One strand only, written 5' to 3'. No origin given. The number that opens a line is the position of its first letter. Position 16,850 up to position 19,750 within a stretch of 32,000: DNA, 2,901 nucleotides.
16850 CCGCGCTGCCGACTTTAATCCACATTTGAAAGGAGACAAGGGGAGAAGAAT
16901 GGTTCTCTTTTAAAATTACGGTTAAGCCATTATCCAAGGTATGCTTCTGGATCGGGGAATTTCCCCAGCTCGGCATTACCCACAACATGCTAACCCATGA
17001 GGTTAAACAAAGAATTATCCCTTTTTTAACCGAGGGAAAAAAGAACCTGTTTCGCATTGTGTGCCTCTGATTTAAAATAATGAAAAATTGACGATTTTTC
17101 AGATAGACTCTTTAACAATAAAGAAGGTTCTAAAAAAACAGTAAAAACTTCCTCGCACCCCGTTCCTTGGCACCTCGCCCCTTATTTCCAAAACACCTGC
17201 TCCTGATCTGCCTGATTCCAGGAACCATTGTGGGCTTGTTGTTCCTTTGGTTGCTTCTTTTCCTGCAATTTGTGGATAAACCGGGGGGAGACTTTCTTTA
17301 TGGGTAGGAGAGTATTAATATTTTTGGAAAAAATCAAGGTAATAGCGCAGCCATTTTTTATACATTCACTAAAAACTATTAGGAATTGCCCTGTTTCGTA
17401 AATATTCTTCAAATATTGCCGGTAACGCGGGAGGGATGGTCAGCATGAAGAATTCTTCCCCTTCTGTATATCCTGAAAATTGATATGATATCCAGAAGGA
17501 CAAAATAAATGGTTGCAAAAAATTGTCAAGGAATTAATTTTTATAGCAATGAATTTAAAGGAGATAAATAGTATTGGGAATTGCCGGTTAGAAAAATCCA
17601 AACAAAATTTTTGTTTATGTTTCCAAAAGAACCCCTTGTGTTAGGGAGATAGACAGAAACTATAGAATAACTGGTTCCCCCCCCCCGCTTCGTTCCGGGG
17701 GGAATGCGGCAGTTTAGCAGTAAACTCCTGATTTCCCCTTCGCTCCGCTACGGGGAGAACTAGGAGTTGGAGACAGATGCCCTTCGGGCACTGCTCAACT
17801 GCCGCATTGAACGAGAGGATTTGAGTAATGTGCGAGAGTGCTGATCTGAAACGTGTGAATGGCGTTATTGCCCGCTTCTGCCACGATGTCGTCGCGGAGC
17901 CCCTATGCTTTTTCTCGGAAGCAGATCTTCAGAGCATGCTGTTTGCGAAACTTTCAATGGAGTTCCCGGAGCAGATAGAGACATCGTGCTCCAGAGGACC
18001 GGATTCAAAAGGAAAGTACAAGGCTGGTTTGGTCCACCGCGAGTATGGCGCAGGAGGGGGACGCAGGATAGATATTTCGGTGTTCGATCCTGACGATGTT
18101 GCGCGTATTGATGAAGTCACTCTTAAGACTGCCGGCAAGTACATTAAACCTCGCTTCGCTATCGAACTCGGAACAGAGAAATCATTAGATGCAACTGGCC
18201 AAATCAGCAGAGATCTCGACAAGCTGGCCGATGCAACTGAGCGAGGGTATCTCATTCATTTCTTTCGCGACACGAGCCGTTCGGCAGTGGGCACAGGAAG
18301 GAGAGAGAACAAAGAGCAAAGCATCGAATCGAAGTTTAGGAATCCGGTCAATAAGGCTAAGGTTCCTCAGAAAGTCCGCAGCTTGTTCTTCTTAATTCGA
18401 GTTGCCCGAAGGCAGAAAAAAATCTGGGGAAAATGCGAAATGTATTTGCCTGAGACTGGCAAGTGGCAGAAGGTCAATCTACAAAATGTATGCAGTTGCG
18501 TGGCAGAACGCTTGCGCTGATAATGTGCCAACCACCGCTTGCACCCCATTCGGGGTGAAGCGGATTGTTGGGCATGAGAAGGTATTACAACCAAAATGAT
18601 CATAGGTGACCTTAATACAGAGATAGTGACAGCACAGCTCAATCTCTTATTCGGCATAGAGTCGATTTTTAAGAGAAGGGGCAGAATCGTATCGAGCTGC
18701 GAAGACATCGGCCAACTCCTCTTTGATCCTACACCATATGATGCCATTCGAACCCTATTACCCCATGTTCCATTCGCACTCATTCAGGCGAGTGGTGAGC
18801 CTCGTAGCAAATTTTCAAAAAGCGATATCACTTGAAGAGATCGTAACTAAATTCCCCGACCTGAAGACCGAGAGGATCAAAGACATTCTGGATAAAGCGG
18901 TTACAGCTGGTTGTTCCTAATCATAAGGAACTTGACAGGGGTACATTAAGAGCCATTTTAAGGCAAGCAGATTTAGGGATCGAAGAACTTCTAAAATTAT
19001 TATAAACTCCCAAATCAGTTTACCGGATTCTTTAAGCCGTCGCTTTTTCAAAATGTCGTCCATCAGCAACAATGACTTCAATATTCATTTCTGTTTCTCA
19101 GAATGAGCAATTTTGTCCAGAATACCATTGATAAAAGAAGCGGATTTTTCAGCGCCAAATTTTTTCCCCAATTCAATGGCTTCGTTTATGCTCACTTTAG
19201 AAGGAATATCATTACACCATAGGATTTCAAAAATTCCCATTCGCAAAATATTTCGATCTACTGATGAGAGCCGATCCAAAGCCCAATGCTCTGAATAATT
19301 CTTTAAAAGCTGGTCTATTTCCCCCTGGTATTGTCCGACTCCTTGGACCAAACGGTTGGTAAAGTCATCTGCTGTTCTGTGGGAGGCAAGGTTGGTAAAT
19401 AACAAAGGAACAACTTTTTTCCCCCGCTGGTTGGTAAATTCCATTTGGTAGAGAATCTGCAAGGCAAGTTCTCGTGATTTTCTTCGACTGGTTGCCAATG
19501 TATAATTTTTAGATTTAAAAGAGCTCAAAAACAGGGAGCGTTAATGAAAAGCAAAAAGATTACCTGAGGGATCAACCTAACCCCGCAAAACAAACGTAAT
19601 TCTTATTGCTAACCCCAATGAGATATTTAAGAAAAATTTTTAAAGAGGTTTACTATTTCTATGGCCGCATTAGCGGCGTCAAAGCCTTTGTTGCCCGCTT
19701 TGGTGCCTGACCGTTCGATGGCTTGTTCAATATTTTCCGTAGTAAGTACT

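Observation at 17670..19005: Accessory islet between the M16 peptidase and nusB: structured element, orphan nuclease-like gene, hairpin and toxin-antitoxin debris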

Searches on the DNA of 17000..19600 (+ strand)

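Call 7: search_rna_families(source=window, start=17000, end=19600, threshold=evalue, max_evalue=1)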
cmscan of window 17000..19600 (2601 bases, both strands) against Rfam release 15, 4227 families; matches with E-value up to 1: 0.
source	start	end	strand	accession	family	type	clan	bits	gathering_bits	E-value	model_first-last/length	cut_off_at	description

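Call 51: search_dna_similar(query=window:17139-19079:+, collection=plasmids, mode=distant, max_rows=10)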
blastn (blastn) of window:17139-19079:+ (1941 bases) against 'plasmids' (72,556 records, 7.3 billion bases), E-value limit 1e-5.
No match.

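Call 89: search_with_rna_model(model_id=R1, sources=[L014, L028, L036, L039, L026, L030, L021, L025, L018, L004], filters=off, max_evalue=10, show_alignments=4)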
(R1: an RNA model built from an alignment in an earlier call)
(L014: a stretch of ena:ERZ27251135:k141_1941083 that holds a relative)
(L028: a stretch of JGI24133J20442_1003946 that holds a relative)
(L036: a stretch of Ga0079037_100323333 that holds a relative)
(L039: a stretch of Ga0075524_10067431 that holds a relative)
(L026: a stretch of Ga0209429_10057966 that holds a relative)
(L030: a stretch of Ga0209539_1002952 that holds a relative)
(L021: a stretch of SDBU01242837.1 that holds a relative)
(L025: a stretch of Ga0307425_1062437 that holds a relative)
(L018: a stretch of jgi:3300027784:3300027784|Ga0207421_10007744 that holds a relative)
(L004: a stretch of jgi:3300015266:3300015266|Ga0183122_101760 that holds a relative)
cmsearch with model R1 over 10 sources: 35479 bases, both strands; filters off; matches with E-value up to 10: 4.
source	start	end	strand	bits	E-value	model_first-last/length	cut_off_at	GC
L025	453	510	+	15.4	0.093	1-44/44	no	0.53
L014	1416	1472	+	11.7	1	1-44/44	no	0.61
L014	6414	6428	+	11.3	1.3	15-29/44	no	0.27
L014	6324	6381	+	8.4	8.9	4-41/44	no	0.52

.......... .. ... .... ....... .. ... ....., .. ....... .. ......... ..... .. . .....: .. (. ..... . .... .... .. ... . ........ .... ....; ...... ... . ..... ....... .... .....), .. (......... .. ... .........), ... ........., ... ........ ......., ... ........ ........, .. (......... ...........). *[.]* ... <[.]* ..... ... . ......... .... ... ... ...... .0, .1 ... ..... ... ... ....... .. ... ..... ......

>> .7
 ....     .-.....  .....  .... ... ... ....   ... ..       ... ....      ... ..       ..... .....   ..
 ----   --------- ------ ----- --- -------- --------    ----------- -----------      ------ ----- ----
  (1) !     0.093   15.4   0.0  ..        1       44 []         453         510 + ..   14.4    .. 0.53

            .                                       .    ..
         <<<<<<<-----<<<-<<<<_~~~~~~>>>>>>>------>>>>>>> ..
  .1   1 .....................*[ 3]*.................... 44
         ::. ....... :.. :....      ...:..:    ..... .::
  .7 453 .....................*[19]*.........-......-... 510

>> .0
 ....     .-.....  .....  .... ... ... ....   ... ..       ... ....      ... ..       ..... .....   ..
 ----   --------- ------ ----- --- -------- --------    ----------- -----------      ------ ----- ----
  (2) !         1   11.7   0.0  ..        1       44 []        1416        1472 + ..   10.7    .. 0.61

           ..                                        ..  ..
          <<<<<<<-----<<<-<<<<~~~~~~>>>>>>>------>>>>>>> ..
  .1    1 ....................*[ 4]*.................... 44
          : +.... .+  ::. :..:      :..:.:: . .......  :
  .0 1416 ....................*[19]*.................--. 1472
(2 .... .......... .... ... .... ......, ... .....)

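Call 102: search_with_rna_model(model_id=R2, source=window, start=17000, end=19200, filters=off, max_evalue=10, show_alignments=5)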
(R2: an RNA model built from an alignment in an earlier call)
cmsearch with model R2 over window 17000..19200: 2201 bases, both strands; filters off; matches with E-value up to 10: 17.
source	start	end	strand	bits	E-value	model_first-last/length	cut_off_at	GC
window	18527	18573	+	9.8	0.24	1-44/44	no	0.64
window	18428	18450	-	8.1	0.71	1-44/44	no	0.39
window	17665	17680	-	6.7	1.7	1-44/44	no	0.5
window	17001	17031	-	6.2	2.3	1-44/44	no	0.29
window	19001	19024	-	6.2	2.4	1-44/44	no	0.33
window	17823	17873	-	5.8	3.1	1-44/44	no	0.49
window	17002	17055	+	5.6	3.5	1-44/44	no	0.35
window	17793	17812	-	5.4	3.8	1-44/44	no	0.55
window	17699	17738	-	5.1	4.7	1-44/44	no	0.52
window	17597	17646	+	4.9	5.1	1-44/44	no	0.34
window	18526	18573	-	4.7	5.9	1-44/44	no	0.62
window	19130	19168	-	4.6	6.3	1-44/44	no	0.38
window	17793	17812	+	4.6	6.3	1-44/44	no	0.55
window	17699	17738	+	4.2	8.4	1-44/44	no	0.52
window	17082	17100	-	4.1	8.5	1-44/44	no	0.26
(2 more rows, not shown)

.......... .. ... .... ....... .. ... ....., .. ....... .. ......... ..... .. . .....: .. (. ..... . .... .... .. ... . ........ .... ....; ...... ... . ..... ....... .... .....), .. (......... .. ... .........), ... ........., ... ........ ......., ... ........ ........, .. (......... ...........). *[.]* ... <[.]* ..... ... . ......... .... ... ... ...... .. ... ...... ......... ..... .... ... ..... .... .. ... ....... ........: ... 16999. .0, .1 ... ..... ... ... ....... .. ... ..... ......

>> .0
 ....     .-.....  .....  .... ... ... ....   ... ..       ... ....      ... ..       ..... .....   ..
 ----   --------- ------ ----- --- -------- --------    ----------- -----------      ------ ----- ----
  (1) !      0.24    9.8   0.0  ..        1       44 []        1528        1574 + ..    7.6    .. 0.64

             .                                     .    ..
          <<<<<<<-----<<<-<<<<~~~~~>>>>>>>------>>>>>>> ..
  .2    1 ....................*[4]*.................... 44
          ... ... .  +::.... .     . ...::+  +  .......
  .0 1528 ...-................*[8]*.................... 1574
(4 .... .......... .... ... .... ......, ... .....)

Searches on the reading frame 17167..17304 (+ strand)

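Call 94: search_protein_families(library=pfam, proteins=[window:17167-17304:+], max_evalue=0.1)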
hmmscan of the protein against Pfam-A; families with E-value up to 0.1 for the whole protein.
window:17167-17304:+ (46 aa): 1 family
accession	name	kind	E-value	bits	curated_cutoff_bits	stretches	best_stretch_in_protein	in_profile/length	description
PF03788.19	LrgA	-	0.0082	16.5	28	1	13-37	11-35/94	LrgA family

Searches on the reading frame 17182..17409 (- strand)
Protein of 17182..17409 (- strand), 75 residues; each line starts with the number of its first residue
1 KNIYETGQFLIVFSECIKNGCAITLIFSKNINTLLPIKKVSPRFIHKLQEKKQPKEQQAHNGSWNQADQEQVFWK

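Call 94: search_protein_families(library=pfam, proteins=[window:17182-17409:-], max_evalue=0.1)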
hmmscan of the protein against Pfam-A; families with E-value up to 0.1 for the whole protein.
window:17182-17409:- (75 aa): 0 families
